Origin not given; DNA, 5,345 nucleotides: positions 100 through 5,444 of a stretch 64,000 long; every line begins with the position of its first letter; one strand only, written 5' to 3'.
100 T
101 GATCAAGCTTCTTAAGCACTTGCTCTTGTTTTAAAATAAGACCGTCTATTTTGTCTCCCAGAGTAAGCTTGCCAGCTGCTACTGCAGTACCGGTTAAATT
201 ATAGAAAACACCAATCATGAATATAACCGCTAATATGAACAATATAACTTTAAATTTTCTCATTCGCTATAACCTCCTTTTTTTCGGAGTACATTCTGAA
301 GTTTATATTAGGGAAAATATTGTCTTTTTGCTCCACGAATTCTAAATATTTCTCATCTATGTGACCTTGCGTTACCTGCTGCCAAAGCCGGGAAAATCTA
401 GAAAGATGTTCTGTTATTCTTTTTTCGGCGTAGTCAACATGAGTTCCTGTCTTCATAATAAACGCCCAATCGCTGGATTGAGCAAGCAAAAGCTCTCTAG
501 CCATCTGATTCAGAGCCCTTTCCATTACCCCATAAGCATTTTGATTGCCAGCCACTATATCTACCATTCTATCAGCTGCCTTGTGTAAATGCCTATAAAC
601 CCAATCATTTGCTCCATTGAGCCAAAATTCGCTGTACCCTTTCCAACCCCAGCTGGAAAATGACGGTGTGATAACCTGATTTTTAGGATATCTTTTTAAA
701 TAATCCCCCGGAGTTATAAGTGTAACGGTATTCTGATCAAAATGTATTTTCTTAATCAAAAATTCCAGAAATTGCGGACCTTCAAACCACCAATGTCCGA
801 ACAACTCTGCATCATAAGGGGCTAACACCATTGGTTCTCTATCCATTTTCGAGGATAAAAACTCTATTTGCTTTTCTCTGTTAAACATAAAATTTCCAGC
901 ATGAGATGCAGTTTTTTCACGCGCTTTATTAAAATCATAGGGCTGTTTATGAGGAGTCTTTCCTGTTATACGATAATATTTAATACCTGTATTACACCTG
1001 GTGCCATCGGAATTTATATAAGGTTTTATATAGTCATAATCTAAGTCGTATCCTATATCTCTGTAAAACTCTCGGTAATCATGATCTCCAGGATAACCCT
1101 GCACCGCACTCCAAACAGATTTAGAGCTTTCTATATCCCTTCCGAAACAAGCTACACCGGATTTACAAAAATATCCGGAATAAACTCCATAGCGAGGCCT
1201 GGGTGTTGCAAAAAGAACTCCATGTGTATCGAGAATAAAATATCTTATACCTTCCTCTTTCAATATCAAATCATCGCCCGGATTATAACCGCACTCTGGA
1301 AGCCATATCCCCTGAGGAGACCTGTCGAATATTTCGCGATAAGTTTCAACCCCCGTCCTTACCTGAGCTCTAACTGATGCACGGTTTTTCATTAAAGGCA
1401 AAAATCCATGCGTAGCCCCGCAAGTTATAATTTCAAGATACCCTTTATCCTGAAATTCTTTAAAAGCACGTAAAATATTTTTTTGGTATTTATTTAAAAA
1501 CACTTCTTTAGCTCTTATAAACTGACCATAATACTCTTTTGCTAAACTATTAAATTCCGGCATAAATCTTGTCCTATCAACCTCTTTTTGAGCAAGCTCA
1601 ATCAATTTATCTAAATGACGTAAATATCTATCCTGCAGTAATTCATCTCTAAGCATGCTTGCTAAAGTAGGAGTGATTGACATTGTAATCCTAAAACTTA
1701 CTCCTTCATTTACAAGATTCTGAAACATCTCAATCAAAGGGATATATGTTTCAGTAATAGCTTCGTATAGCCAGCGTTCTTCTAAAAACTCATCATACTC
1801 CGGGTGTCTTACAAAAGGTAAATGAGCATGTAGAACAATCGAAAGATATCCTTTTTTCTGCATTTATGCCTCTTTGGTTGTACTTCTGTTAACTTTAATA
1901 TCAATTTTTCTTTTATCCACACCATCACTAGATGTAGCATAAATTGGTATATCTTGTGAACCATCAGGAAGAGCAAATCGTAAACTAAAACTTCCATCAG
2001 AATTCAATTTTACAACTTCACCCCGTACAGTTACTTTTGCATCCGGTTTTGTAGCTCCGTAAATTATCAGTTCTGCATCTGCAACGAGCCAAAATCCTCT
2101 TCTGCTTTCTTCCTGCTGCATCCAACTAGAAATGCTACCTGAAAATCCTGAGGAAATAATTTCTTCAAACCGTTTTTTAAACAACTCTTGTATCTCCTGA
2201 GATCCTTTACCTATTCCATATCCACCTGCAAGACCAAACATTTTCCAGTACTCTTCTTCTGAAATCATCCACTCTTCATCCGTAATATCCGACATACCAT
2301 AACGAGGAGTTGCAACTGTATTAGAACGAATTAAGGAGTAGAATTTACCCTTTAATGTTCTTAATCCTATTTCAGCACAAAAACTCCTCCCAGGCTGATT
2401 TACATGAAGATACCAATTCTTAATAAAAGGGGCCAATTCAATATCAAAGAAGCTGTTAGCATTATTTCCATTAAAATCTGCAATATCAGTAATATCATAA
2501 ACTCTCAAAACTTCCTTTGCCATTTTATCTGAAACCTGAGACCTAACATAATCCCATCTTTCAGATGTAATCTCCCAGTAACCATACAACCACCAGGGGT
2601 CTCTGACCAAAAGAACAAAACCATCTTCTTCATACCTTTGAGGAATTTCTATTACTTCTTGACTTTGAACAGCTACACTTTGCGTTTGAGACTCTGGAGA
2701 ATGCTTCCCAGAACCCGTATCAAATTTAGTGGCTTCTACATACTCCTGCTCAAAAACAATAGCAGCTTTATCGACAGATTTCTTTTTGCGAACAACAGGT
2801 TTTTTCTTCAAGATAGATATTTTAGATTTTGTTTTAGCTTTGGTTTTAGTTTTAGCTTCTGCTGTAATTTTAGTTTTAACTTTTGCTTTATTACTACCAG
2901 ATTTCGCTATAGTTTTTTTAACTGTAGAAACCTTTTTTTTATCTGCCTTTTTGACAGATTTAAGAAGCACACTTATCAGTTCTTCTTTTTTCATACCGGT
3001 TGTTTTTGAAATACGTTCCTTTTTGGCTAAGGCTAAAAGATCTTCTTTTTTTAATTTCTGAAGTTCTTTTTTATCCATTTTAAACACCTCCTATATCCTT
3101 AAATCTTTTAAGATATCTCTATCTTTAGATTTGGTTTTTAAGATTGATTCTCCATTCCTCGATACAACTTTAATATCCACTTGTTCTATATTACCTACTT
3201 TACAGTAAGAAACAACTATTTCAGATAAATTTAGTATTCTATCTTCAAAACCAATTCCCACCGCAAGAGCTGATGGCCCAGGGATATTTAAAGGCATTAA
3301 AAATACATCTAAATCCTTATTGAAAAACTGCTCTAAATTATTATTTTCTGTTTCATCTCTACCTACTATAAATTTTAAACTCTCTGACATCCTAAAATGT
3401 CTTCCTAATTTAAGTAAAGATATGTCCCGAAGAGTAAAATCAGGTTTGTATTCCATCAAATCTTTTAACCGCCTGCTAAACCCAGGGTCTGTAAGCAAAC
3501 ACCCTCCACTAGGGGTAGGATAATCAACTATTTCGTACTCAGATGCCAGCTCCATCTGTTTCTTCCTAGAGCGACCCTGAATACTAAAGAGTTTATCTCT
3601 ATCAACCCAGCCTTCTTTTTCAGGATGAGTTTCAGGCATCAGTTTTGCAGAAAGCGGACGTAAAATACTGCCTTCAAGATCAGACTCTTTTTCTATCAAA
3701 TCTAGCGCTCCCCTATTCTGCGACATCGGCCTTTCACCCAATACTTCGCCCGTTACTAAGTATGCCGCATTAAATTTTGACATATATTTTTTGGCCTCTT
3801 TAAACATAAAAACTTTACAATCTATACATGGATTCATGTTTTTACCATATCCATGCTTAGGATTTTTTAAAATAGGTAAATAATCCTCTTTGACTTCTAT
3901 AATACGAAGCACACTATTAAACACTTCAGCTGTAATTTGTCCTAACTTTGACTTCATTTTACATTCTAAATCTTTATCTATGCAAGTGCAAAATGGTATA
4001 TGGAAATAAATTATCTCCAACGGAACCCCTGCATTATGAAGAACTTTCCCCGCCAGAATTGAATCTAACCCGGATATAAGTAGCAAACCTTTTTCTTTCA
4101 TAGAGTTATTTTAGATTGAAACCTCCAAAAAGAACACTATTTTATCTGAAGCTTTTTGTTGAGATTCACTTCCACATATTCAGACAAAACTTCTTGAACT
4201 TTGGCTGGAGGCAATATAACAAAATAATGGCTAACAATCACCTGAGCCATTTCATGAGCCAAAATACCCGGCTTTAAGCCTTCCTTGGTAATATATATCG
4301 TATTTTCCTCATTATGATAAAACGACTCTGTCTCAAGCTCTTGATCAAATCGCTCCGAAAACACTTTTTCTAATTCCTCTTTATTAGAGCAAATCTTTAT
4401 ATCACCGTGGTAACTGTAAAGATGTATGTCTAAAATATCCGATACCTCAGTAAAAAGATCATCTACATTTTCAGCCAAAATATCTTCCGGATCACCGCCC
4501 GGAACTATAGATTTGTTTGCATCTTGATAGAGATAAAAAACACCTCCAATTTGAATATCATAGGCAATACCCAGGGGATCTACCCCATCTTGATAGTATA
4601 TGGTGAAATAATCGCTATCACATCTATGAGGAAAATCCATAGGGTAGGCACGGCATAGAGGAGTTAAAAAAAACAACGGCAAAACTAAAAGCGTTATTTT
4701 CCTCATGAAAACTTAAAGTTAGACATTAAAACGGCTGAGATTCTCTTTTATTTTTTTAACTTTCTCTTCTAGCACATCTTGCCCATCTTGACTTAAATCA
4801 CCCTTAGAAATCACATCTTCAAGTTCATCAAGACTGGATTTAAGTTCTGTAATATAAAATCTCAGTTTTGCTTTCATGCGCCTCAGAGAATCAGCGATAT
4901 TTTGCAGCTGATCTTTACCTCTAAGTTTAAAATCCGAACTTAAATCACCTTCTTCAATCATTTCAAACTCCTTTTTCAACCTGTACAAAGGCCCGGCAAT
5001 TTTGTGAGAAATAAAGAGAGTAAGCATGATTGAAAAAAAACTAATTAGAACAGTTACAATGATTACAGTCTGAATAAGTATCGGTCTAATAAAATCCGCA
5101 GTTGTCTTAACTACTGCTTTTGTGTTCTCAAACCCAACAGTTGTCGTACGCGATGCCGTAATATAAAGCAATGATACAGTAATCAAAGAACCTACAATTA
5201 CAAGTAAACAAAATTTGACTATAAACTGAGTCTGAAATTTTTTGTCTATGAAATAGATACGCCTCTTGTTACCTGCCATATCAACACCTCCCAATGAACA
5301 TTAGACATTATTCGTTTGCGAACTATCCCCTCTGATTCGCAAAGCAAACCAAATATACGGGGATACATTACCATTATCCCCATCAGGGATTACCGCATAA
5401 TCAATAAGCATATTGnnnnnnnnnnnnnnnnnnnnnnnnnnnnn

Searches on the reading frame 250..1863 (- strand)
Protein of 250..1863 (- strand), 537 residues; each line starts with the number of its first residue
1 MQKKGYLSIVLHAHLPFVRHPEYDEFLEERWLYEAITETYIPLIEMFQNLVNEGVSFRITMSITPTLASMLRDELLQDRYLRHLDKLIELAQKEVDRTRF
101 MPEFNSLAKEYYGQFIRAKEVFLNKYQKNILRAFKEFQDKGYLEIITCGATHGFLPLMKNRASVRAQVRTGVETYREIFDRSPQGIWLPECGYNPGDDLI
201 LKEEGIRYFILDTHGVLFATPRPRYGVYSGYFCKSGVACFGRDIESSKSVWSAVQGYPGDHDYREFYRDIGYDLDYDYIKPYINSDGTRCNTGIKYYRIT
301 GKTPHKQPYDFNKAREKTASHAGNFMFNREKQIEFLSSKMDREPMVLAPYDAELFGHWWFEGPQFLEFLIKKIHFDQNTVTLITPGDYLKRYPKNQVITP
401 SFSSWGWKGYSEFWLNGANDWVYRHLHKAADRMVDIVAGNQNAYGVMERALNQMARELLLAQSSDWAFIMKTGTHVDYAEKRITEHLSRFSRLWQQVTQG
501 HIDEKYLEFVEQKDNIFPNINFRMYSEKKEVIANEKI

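Call 42: search_protein_families(library=pfam, proteins=[window:250-1863:-], max_evalue=0.0001)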
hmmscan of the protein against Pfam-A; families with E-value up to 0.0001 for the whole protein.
window:250-1863:- (537 aa): 2 families
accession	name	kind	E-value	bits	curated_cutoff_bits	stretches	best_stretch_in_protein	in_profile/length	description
PF03065.20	Glyco_hydro_57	-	4.2e-43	148.2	21.2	1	9-313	2-258/291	Glycosyl hydrolase family 57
PF09210.16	BE_C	-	5.2e-40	136.4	25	1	425-525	1-101/101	1,4-alpha-glucan branching enzyme, C-terminal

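Call 78: find_encoding_contigs(protein=window:250-1863:-, flank=10000, max_places=1)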
Protein window:250-1863:- (537 aa): no gene with exactly this product is on record in the collection.

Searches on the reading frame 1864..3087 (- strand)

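Call 42: search_protein_families(library=pfam, proteins=[window:1864-3087:-], max_evalue=0.0001)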
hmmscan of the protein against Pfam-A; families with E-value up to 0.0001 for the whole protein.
window:1864-3087:- (407 aa): 2 families
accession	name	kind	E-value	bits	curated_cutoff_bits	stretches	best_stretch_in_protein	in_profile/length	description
PF16258.11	DUF4912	-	1.4e-34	119.3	29.4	1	152-270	1-117/118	Domain of unknown function (DUF4912)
PF09136.16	Glucodextran_B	-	1.3e-06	28.7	27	1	347-394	27-75/83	Glucodextranase, domain B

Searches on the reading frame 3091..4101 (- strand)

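Call 42: search_protein_families(library=pfam, proteins=[window:3091-4101:-], max_evalue=0.0001)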
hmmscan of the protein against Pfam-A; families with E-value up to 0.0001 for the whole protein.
window:3091-4101:- (336 aa): 2 families
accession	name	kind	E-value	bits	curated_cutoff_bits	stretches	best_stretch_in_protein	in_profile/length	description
PF18297.6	NFACT-R_2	-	5.5e-16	59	26.9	1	233-324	1-93/104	NFACT protein RNA binding domain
PF02568.20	ThiI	-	1.7e-07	31.5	20.5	1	2-150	3-144/197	Thiamine biosynthesis protein (ThiI)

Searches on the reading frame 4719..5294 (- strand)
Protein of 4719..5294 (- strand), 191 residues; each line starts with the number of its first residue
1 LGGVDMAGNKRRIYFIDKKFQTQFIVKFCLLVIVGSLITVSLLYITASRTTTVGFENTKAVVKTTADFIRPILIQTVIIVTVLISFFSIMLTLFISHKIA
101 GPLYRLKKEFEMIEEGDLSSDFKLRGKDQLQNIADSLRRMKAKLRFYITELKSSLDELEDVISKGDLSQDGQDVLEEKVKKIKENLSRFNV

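Call 42: search_protein_families(library=pfam, proteins=[window:4719-5294:-], max_evalue=0.0001)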
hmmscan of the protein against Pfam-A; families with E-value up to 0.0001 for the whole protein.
window:4719-5294:- (191 aa): 1 family
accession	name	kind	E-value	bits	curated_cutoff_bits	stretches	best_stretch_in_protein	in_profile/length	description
PF00672.30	HAMP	-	3.1e-06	27.8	25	1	94-145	1-52/53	HAMP domain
